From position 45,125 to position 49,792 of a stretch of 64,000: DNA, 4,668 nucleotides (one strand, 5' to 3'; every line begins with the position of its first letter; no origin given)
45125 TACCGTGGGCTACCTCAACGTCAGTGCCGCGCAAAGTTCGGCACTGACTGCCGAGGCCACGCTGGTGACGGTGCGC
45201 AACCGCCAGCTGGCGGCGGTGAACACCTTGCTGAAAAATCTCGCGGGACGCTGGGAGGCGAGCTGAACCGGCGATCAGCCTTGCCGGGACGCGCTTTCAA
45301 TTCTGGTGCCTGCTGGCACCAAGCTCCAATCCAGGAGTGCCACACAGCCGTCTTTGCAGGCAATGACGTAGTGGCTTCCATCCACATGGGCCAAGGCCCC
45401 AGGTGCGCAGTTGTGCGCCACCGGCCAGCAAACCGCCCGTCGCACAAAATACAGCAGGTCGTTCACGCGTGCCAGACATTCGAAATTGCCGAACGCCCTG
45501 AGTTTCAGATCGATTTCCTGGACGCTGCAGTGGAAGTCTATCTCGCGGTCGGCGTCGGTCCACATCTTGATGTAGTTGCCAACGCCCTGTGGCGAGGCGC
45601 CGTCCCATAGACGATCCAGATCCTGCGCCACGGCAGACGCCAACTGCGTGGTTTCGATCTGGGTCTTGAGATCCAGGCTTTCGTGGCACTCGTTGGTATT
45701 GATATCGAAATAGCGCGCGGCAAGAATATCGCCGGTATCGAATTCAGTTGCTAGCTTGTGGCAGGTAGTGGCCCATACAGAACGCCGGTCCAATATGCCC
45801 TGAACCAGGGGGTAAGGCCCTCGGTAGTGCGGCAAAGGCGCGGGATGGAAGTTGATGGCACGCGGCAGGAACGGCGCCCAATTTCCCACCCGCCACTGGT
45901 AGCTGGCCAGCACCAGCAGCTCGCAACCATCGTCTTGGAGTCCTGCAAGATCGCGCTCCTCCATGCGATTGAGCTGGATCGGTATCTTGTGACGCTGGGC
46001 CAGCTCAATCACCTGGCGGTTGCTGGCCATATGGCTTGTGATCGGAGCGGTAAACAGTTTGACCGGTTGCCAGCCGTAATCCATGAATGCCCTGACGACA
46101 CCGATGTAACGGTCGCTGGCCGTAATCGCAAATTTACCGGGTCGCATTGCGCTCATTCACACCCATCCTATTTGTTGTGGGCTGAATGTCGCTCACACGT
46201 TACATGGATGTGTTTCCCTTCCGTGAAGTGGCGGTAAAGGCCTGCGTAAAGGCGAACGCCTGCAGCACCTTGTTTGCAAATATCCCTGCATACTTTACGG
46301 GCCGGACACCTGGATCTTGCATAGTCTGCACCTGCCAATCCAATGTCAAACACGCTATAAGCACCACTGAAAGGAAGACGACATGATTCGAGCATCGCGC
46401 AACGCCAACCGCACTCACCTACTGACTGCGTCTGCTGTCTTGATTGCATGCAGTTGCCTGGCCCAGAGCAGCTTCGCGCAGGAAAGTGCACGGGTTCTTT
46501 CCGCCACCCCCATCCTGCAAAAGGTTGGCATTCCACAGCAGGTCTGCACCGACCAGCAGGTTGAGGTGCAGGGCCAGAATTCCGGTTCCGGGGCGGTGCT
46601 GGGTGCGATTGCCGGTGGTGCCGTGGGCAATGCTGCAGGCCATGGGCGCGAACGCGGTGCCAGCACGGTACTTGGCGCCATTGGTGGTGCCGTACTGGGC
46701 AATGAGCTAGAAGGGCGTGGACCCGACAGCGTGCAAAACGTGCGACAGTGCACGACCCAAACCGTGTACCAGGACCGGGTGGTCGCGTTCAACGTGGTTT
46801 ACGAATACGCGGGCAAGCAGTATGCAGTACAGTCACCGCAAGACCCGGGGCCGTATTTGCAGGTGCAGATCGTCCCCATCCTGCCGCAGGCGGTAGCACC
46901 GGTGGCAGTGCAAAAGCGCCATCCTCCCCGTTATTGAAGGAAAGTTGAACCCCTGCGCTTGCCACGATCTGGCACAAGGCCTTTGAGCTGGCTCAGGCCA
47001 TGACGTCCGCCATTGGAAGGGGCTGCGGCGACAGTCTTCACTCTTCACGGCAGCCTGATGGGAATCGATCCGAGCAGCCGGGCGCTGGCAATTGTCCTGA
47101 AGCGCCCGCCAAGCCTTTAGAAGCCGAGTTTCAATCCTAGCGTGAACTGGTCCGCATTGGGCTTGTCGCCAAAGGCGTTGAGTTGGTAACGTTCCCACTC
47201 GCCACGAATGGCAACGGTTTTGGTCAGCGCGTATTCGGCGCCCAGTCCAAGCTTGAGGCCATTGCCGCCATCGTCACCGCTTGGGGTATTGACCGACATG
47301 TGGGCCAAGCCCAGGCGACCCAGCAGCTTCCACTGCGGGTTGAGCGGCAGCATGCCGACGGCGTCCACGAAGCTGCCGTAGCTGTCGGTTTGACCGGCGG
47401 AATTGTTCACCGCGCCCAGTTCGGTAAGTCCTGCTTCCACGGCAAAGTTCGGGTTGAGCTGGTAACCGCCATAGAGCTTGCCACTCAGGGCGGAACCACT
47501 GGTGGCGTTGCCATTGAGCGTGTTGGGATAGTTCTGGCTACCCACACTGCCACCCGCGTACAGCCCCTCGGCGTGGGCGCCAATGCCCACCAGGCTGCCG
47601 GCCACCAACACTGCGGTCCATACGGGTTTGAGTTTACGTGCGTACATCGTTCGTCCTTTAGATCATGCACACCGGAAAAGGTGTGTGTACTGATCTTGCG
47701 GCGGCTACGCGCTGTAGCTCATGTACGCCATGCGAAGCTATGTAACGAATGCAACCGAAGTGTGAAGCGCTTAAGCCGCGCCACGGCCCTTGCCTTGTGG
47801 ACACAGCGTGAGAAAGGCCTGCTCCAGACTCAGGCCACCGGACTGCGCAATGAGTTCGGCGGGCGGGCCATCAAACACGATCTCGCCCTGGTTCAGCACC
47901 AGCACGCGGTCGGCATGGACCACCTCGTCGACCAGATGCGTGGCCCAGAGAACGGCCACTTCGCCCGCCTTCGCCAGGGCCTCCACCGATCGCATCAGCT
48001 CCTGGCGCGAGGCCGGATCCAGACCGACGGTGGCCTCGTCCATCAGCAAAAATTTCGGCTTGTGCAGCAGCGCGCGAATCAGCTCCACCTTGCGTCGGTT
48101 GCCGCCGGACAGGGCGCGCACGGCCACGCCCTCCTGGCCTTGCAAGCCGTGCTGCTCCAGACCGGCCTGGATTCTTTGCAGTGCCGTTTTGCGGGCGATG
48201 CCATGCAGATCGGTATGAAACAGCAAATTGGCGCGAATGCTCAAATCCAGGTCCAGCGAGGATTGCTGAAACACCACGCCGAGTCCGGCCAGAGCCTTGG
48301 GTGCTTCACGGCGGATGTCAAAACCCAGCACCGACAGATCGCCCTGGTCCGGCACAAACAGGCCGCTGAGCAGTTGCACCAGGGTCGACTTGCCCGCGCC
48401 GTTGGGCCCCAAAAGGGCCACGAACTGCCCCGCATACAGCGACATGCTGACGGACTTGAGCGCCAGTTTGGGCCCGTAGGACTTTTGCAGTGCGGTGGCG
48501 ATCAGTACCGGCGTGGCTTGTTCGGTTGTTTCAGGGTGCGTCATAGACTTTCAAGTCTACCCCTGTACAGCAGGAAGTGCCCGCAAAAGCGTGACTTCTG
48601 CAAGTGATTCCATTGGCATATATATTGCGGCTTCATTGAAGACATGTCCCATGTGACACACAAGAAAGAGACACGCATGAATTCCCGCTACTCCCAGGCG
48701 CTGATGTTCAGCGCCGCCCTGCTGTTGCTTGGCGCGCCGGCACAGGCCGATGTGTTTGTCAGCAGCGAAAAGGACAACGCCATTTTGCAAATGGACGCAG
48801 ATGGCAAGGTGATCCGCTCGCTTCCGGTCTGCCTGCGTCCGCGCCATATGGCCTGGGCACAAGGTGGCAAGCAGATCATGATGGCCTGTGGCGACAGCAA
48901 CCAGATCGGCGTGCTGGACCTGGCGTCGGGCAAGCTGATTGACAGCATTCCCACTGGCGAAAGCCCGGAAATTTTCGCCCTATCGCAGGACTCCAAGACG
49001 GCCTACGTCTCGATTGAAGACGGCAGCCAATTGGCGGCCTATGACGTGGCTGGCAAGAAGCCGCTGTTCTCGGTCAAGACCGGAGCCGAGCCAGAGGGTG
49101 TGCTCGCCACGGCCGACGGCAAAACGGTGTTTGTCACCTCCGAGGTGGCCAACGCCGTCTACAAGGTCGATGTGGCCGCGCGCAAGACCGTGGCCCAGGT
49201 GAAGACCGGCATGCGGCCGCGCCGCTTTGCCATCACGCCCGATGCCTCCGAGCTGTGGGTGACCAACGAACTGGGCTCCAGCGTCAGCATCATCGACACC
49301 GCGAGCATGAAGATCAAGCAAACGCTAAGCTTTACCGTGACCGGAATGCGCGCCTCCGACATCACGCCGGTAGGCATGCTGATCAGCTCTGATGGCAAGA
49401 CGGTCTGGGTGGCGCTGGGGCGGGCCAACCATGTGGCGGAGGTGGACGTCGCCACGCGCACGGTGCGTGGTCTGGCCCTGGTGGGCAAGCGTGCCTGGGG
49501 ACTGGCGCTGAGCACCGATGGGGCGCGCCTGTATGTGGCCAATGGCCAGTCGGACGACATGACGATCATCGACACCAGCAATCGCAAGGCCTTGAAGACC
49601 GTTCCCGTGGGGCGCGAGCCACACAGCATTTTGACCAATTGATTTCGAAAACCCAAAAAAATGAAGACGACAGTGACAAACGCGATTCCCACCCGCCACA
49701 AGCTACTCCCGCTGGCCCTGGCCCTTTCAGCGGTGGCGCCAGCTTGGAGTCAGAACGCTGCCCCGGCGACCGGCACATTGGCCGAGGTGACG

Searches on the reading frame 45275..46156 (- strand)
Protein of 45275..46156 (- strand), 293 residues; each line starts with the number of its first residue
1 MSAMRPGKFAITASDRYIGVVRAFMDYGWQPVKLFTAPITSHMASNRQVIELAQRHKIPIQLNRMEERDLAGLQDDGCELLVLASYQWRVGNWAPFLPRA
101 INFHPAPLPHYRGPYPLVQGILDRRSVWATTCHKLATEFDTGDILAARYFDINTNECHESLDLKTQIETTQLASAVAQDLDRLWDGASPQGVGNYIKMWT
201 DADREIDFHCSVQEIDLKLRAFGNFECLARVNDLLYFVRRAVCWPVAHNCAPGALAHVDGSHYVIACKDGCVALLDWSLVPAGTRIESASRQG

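Call 56: find_homologous_proteins(query=window:45275-46156:-, max_evalue=1e-30)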
Query window:45275-46156:- (293 aa): 165 proteins with E <= 1e-30 among 1270 candidates; the best 120 are listed.
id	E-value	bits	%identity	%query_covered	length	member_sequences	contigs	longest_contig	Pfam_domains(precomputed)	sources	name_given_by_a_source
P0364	2.3e-184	630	91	100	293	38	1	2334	PF00551.25,PF02911.24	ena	-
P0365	8.9e-174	595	87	99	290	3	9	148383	PF00551.25,PF02911.24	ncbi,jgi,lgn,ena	-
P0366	6.2e-172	589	85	100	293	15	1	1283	PF00551.25,PF02911.24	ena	-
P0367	1.6e-153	528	75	99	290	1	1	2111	PF00551.25,PF02911.24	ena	-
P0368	2.1e-146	505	72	98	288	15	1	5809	PF00551.25,PF02911.24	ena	-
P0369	2.7e-146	505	72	99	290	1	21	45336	PF00551.25,PF02911.24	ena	-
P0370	1.3e-138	480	69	97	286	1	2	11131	PF00551.25,PF02911.24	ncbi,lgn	-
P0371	1.1e-135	470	69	98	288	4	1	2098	PF00551.25,PF02911.24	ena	-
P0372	3.0e-134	465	66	98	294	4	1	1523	PF00551.25,PF02911.24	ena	-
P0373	3.4e-134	465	67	98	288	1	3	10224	PF00551.25,PF02911.24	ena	-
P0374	2.8e-131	456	67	98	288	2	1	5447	PF00551.25,PF02911.24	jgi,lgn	-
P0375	1.4e-130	453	65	98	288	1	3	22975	PF00551.25,PF02911.24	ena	-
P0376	1.5e-128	447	65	97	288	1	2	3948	PF00551.25,PF02911.24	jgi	-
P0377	1.0e-125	437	65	97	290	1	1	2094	PF00551.25,PF02911.24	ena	-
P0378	2.4e-125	436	65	98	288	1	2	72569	PF00551.25,PF02911.24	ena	-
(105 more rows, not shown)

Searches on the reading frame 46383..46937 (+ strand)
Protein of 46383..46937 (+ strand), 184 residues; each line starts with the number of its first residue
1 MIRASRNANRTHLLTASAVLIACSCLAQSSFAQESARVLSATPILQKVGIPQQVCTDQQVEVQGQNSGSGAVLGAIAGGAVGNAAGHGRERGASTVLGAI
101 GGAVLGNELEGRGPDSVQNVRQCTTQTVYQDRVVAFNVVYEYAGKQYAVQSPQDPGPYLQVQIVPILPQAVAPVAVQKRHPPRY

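Call 71: search_protein_families(library=pfam, proteins=[window:46383-46937:+], max_evalue=0.00001)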
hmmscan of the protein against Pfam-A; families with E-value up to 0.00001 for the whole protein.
window:46383-46937:+ (184 aa): 1 family
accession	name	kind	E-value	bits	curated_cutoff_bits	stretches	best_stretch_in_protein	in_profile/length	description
PF05433.20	Rick_17kDa_Anti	-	1.2e-07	32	24.2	1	70-109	2-42/43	Glycine zipper 2TM domain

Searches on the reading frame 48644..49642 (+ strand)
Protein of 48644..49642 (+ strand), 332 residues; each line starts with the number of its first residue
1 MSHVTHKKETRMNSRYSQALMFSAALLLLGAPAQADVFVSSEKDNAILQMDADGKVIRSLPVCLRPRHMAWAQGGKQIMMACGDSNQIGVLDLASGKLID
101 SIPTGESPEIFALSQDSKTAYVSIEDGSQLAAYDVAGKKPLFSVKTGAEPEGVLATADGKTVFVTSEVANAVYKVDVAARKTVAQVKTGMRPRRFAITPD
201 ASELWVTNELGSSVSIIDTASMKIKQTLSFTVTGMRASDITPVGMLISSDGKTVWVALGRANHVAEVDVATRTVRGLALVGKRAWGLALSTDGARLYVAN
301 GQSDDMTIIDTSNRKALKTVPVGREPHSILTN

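Call 71: search_protein_families(library=pfam, proteins=[window:48644-49642:+], max_evalue=0.00001)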
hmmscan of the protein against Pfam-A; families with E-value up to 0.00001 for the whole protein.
window:48644-49642:+ (332 aa): 8 families
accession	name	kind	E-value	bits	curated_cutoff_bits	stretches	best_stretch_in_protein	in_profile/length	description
PF21783.3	YNCE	-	1.8e-20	74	27.1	1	102-286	152-330/339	YNCE-like beta-propeller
PF10282.15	Lactonase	-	1.5e-13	51.1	21.7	1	173-311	170-320/344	Lactonase, 7-bladed beta-propeller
PF25174.1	Beta-prop_THOC3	-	1.2e-12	47.9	305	1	68-328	7-259/272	THOC3 beta-propeller domain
PF24684.1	Vgb_lyase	-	1.8e-12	47.1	50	2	81-329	29-270/290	Virginiamycin B lyase family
PF02239.22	Cytochrom_D1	-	1.4e-09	37.4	25.5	0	152-230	40-117/368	Cytochrome D1 heme domain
PF13449.12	Phytase-like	-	5.9e-09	36.7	27.6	0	33-127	77-145/284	Esterase-like activity of phytase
PF22701.2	Mala_s_1-like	-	4.2e-06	27.1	27.5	0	43-105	107-169/195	Mal s 1 allergenic protein-like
PF23414.1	Beta-prop_EML_2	-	6.1e-06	26.2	90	0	154-227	4-76/266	Echinoderm microtubule-associated protein second beta-propeller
